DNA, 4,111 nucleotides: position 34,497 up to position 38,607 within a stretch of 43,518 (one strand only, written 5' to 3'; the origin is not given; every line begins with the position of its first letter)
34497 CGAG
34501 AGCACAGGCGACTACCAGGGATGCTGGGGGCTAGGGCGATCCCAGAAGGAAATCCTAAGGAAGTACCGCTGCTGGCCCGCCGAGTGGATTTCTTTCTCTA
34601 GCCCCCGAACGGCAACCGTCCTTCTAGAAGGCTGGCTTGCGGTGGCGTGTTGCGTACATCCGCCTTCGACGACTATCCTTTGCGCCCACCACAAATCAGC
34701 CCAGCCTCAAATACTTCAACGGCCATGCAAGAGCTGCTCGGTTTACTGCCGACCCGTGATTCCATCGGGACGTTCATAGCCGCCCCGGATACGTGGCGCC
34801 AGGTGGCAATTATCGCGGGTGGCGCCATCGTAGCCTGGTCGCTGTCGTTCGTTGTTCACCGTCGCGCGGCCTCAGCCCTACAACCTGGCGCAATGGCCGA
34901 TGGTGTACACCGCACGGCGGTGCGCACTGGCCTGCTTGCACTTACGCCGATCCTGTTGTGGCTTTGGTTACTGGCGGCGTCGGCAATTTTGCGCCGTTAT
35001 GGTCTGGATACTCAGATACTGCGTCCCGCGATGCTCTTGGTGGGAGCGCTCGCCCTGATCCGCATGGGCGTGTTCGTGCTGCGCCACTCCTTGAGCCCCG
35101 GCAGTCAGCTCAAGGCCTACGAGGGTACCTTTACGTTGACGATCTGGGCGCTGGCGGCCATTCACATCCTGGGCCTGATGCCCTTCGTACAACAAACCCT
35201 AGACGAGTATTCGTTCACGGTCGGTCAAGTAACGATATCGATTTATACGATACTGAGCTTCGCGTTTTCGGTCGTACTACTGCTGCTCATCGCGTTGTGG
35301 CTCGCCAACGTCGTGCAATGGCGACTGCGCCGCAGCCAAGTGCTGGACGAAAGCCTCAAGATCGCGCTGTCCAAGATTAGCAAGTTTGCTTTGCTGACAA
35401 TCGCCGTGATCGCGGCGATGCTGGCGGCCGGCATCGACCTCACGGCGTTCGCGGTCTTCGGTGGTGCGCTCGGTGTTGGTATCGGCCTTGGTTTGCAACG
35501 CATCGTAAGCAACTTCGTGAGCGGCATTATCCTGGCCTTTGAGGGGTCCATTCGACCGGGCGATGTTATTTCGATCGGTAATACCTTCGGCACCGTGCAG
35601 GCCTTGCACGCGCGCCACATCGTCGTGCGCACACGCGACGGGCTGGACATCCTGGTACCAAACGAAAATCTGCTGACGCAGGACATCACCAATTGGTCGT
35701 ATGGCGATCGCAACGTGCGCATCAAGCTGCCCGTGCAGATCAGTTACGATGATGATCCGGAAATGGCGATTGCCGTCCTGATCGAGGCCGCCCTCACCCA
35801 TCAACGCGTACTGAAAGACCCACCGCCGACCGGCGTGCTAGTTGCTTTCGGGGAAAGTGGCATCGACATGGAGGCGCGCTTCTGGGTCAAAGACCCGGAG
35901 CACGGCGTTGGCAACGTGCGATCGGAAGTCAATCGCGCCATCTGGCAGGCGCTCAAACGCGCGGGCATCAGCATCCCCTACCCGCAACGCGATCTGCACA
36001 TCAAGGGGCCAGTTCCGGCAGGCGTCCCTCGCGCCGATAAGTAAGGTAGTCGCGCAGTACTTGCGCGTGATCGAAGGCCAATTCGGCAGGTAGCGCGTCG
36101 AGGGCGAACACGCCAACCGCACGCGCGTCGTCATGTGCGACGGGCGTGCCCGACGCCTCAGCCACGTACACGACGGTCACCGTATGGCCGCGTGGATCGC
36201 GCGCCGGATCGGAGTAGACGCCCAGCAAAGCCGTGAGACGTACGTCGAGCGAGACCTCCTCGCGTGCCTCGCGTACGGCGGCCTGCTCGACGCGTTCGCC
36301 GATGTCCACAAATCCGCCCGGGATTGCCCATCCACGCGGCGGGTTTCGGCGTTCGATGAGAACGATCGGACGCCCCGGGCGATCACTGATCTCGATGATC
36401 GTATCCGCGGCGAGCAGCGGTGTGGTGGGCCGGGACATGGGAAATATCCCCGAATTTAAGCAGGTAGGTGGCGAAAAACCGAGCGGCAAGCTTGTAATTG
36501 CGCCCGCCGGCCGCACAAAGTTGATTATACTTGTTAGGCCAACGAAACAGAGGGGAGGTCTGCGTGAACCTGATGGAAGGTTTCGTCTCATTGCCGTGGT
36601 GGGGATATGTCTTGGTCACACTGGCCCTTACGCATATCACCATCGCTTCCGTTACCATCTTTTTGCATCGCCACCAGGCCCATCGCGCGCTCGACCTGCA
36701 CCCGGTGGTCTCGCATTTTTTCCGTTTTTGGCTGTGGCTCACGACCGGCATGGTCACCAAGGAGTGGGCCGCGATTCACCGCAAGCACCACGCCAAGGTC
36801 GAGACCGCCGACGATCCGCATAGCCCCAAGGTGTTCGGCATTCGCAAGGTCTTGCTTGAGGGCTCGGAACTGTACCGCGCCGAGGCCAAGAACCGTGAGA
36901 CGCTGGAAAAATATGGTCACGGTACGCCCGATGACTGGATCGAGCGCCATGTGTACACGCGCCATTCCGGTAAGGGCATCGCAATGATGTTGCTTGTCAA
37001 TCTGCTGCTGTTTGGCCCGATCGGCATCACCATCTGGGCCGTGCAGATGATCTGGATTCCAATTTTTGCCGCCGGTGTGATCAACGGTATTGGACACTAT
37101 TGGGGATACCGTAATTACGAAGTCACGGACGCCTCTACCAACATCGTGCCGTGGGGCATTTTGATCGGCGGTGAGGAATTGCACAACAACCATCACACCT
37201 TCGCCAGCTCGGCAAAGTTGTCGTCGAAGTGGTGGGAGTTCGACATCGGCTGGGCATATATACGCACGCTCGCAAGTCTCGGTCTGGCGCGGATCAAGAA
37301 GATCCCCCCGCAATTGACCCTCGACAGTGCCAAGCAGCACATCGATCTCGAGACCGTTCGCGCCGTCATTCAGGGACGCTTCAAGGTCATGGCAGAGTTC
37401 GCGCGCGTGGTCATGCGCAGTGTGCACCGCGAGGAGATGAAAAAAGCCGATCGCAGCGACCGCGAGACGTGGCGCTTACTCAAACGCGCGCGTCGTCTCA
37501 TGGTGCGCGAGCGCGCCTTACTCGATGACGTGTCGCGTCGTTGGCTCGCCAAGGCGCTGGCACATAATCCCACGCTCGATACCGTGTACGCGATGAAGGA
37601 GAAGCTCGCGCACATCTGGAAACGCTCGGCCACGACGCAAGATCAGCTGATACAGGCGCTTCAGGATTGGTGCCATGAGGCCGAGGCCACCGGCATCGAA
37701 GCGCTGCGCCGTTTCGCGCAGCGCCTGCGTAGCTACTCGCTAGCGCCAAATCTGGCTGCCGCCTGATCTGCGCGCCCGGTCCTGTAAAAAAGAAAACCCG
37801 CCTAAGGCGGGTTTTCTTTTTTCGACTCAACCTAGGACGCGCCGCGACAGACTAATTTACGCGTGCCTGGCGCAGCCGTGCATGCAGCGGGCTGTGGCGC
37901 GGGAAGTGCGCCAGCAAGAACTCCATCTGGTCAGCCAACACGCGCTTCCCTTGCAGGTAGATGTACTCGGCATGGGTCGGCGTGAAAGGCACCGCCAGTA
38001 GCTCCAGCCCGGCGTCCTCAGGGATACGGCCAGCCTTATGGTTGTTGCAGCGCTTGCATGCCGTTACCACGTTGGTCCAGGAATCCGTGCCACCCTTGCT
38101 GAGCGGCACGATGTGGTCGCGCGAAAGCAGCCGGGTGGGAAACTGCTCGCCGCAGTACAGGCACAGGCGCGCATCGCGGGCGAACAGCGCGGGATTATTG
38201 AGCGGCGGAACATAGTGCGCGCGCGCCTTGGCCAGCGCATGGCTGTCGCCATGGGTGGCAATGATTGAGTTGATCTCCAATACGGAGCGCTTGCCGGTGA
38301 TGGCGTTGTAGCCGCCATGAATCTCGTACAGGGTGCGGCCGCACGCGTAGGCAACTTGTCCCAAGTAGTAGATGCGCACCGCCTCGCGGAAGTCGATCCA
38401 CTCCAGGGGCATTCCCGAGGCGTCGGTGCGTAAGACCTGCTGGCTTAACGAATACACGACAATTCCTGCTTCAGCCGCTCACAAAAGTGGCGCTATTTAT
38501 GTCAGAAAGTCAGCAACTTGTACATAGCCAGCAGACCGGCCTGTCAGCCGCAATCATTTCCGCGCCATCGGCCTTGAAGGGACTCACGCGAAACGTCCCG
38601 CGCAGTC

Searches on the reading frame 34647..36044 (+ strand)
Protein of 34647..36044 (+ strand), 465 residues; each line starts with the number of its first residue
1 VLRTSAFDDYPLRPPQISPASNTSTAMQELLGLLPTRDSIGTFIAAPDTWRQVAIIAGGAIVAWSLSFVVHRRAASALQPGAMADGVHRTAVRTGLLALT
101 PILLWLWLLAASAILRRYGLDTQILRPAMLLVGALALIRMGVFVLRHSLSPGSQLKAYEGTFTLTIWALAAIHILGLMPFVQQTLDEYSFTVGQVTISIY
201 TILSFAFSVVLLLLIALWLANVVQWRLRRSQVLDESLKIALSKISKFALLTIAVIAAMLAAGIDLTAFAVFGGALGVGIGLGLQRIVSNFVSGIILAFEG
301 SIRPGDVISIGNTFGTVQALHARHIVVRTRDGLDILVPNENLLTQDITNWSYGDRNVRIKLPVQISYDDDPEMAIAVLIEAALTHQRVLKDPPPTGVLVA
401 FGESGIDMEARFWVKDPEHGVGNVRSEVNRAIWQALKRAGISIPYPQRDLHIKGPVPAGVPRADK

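Call 30: search_protein_families(library=pfam, proteins=[window:34647-36044:+], max_evalue=0.01)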
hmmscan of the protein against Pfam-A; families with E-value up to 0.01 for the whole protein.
window:34647-36044:+ (465 aa): 3 families
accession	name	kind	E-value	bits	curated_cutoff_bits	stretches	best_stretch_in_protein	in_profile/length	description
PF00924.24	MS_channel_2nd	-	1.1e-18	67.5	20.2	1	286-351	2-67/68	Mechanosensitive ion channel, beta-domain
PF21082.3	MS_channel_3rd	-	1.9e-15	57.5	21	1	359-443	1-88/88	Mechanosensitive ion channel MscS, C-terminal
PF21088.3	MS_channel_1st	-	0.00071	20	23.1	1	243-284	1-42/42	Mechanosensitive ion channel, transmembrane helices 2/3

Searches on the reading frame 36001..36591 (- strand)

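Call 30: search_protein_families(library=pfam, proteins=[window:36001-36591:-], max_evalue=0.01)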
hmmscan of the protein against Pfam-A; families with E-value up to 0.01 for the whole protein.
window:36001-36591:- (196 aa): 1 family
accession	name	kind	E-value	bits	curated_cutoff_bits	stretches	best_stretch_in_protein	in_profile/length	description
PF00293.34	NUDIX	-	8.9e-24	84.4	21.1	1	63-181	6-133/134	NUDIX domain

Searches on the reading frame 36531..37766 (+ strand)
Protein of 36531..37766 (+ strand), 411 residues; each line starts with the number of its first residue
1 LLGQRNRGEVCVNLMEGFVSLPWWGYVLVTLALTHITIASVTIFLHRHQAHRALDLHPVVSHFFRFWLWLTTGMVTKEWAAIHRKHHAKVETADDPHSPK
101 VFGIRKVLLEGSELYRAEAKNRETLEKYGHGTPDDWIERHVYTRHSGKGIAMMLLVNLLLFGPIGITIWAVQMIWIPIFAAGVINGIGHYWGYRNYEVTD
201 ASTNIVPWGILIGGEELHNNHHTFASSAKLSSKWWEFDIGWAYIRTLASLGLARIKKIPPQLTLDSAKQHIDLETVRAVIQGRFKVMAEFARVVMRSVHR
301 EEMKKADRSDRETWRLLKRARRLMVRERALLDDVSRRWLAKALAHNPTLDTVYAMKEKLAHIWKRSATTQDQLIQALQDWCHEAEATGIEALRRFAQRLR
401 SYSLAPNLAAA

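Call 30: search_protein_families(library=pfam, proteins=[window:36531-37766:+], max_evalue=0.01)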
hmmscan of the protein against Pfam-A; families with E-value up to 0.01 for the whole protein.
window:36531-37766:+ (411 aa): 2 families
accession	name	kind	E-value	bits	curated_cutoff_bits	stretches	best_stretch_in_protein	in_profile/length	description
PF00487.30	FA_desaturase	-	1.2e-16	61.7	29.7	1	22-245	2-239/253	Fatty acid desaturase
PF01610.23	DDE_Tnp_ISL3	-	1.4e-12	48.4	23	1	280-402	80-196/240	Transposase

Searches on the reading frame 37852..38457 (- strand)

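Call 78: search_protein_families(library=pfam, proteins=[window:37852-38457:-], max_evalue=0.00001)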
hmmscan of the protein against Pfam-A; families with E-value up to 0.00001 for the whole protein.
window:37852-38457:- (201 aa): 3 families
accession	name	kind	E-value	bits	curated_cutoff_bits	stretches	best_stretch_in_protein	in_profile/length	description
PF14279.12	HNH_5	-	2.1e-17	63.2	27.5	1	99-150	1-52/56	HNH endonuclease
PF01844.29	HNH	-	4.3e-14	52.8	21.4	1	99-141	1-44/47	HNH endonuclease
PF13395.12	HNH_4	-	4.9e-07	30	22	1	99-146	1-53/54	HNH endonuclease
